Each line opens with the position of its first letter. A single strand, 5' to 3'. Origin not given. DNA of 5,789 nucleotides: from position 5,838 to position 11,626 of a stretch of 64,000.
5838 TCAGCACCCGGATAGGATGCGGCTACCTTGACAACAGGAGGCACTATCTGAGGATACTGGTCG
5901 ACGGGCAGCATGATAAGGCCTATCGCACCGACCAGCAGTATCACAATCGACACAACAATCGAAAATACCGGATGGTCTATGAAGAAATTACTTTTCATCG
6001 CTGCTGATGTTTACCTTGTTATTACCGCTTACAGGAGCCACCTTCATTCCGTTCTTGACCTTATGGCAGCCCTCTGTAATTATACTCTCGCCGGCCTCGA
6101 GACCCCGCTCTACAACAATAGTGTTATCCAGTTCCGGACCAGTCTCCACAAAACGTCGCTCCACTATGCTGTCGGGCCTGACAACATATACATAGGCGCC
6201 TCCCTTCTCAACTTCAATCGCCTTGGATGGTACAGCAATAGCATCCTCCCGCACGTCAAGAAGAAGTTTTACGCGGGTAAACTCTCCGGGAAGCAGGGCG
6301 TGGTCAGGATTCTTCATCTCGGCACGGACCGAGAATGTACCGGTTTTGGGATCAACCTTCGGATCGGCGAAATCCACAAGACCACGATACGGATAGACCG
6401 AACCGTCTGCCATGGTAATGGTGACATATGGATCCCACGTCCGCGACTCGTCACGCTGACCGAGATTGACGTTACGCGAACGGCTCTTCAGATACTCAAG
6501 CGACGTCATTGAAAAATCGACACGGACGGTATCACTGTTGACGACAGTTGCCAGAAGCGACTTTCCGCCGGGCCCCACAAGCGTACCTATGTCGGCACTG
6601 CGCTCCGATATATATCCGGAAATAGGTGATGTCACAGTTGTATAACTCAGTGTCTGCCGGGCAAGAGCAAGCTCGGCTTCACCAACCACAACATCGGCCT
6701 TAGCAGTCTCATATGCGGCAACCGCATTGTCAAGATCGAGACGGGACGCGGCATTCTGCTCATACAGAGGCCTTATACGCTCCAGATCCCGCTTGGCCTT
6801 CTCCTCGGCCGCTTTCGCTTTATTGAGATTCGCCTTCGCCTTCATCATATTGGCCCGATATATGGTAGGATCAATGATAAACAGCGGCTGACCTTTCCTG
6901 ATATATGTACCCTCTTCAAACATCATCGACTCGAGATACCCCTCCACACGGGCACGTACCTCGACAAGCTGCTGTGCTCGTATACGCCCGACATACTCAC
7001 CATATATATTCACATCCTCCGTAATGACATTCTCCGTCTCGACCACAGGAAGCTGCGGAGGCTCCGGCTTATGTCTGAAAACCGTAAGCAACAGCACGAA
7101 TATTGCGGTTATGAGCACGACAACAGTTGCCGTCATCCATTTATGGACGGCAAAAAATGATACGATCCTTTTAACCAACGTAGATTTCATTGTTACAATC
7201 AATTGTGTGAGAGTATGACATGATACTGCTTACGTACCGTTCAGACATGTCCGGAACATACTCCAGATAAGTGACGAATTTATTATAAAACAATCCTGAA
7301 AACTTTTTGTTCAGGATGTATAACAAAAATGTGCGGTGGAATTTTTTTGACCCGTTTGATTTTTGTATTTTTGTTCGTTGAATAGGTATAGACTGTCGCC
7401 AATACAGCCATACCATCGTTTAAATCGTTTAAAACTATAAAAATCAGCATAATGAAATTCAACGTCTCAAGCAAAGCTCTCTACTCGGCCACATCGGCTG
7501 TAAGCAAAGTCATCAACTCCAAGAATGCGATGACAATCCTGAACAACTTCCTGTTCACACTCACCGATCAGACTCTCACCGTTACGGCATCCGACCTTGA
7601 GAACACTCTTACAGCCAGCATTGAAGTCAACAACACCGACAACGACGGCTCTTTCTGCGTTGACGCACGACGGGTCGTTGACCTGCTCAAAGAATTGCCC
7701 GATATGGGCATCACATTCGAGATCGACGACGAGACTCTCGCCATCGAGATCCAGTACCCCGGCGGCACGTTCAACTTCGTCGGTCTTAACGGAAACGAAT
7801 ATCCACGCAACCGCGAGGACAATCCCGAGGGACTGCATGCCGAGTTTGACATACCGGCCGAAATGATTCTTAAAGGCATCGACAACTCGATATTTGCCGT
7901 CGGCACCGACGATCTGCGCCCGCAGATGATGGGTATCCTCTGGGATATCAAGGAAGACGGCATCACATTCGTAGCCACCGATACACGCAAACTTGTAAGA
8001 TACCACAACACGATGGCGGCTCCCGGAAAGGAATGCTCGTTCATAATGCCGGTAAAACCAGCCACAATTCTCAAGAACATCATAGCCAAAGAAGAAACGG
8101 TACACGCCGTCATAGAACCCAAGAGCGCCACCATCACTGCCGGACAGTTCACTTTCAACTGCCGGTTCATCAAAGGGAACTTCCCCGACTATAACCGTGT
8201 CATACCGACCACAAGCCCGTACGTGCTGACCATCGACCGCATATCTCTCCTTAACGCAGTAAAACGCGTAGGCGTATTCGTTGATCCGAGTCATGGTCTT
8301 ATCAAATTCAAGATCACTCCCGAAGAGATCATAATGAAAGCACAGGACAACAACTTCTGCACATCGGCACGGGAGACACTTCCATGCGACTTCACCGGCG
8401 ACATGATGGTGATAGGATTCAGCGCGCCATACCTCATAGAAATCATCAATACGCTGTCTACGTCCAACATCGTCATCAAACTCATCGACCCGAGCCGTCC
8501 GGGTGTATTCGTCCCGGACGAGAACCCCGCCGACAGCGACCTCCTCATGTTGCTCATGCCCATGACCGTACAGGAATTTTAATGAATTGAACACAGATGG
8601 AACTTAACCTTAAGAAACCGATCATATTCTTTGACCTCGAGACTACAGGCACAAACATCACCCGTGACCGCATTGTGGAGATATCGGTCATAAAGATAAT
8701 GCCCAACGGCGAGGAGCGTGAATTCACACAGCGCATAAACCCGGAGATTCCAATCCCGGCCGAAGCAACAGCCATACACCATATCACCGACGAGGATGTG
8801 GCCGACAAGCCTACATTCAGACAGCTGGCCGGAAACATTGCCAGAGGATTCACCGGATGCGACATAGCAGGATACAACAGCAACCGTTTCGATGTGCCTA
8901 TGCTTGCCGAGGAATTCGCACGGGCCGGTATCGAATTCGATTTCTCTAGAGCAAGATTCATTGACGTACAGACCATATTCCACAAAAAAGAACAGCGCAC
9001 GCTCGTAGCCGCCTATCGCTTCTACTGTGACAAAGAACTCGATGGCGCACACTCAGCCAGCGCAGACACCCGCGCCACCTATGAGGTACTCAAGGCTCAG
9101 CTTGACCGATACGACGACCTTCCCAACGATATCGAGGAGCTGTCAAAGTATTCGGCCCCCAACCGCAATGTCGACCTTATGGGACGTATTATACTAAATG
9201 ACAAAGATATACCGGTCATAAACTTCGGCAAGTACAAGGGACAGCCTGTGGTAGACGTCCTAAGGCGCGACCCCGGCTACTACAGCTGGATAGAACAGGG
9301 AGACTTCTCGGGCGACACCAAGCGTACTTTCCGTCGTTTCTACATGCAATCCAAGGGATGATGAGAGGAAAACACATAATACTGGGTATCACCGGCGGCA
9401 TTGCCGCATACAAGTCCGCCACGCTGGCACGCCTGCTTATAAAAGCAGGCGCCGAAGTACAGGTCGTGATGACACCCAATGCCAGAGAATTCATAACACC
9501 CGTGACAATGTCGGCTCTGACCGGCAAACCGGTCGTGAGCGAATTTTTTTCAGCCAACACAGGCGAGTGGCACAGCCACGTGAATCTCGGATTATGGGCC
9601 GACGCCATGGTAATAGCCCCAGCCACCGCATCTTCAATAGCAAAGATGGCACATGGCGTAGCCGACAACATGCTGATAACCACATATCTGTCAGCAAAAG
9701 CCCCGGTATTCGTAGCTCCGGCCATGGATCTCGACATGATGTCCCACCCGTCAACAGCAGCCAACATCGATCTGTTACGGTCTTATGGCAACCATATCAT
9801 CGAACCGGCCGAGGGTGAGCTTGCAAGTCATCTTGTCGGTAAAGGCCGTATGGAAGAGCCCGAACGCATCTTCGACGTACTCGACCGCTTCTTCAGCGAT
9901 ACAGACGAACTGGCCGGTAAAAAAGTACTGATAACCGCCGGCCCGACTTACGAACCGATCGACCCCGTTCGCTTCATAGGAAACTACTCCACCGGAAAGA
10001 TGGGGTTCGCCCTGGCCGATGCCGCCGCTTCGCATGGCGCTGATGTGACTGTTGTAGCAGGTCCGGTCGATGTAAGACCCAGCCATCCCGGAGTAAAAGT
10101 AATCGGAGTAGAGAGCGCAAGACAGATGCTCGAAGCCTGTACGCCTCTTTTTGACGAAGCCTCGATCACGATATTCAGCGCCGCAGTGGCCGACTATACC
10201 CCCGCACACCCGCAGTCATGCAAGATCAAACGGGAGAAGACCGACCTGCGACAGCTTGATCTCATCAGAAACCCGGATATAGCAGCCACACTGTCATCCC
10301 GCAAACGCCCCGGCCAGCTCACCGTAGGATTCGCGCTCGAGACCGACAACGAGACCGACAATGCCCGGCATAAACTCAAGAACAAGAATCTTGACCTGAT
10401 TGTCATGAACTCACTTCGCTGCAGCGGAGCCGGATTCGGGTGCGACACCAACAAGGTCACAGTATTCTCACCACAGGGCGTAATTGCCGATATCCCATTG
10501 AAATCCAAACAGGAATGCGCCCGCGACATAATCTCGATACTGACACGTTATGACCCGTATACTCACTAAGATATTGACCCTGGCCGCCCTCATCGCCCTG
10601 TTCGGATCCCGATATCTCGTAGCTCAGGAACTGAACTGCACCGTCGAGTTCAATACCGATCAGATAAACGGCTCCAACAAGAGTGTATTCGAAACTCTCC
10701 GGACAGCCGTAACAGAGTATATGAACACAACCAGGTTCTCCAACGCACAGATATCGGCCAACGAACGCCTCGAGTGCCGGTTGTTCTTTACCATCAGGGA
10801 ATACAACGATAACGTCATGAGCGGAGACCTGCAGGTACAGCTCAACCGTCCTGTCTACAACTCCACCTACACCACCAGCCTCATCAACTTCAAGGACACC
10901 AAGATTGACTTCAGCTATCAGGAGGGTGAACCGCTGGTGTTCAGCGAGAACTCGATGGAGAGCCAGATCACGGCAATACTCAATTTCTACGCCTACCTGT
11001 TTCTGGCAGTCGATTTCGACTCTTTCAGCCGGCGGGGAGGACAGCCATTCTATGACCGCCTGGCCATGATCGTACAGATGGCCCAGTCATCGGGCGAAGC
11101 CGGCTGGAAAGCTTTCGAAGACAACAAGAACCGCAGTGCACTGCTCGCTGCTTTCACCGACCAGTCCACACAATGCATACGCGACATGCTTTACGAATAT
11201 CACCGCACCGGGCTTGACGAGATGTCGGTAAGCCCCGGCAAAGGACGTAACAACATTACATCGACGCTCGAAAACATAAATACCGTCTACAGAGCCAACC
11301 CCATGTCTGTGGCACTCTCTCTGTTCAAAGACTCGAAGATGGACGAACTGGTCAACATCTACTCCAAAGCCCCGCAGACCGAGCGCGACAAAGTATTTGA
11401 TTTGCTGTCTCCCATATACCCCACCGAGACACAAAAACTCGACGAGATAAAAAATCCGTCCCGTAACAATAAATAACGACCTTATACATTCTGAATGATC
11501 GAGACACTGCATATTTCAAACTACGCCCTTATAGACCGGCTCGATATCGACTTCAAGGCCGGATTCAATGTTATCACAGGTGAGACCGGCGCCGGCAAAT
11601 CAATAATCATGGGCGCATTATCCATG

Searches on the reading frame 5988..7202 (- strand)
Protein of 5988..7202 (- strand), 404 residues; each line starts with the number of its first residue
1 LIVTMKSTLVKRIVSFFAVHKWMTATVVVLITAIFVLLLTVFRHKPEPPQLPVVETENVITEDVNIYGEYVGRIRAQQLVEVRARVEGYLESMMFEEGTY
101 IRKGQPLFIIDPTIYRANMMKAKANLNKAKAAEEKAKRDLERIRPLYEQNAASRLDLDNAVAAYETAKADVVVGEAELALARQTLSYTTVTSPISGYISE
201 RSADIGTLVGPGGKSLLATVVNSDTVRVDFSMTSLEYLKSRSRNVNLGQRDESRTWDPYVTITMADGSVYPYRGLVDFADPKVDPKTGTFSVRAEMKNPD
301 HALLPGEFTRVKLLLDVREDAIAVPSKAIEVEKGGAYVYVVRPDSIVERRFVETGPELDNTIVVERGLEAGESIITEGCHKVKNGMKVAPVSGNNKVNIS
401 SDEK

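Call 7: search_protein_families(library=pfam, proteins=[window:5988-7202:-], max_evalue=0.0001)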
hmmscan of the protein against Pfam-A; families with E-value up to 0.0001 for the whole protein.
window:5988-7202:- (404 aa): 2 families
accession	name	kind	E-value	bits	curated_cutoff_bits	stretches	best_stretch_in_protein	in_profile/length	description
PF16576.10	HlyD_D23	-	2.1e-19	70.1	30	1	73-308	11-213/214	Barrel-sandwich domain of CusB or HlyD membrane-fusion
PF13437.12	HlyD_3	-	3.2e-11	44.3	22.2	0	189-232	1-42/106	HlyD family secretion protein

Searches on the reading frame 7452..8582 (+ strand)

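Call 7: search_protein_families(library=pfam, proteins=[window:7452-8582:+], max_evalue=0.0001)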
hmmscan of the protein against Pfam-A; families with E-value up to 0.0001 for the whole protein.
window:7452-8582:+ (376 aa): 3 families
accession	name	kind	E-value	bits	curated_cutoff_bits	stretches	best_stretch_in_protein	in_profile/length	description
PF00712.24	DNA_pol3_beta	-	6.9e-24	84.7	24.4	1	1-118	1-117/120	DNA polymerase III beta subunit, N-terminal domain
PF02767.21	DNA_pol3_beta_2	-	6.3e-18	65.6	27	1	134-246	2-116/116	DNA polymerase III beta subunit, central domain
PF02768.20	DNA_pol3_beta_3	-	7.8e-16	58.4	27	1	249-371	2-120/121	DNA polymerase III beta subunit, C-terminal domain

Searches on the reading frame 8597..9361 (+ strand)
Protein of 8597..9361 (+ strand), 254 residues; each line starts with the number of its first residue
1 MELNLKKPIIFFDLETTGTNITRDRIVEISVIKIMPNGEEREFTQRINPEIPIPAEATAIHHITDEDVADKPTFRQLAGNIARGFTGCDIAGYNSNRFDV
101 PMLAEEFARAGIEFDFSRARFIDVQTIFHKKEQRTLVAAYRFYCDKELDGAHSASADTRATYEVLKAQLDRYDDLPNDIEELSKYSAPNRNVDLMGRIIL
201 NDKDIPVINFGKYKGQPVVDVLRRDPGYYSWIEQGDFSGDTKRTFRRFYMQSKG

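Call 7: search_protein_families(library=pfam, proteins=[window:8597-9361:+], max_evalue=0.0001)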
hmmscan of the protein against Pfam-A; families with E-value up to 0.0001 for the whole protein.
window:8597-9361:+ (254 aa): 4 families
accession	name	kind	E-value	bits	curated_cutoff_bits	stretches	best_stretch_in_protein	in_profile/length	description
PF00929.31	RNase_T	-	1.2e-23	84.8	24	1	10-165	1-164/164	Exonuclease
PF20600.3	ExoX-like_C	-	6e-09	35.6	26.5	1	208-232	1-25/30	Exodeoxyribonuclease X-like C-terminal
PF13482.12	RNase_H_2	-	1.2e-06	29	22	1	10-133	1-101/165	RNase_H superfamily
PF16473.11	Rv2179c-like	-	1.1e-05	25.7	27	0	10-165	3-173/177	3'-5' exoribonuclease Rv2179c-like domain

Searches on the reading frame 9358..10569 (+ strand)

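Call 7: search_protein_families(library=pfam, proteins=[window:9358-10569:+], max_evalue=0.0001)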
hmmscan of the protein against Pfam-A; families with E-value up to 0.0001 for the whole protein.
window:9358-10569:+ (403 aa): 2 families
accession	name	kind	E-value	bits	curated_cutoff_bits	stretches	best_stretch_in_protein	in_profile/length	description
PF04127.22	DFP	-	1.9e-70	236.9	22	1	185-369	1-185/186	DNA/pantothenate metabolism flavoprotein C-terminal domain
PF02441.25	Flavoprotein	-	3.9e-33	114.8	22.7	1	5-174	1-157/162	Flavoprotein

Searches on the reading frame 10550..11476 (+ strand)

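Call 7: search_protein_families(library=pfam, proteins=[window:10550-11476:+], max_evalue=0.0001)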
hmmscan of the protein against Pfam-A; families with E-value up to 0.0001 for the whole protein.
window:10550-11476:+ (308 aa): 1 family
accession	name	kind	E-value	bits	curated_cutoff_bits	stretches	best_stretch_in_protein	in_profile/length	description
PF16119.10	DUF4835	-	1.5e-102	342.9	25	1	26-300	1-276/276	Domain of unknown function (DUF4835)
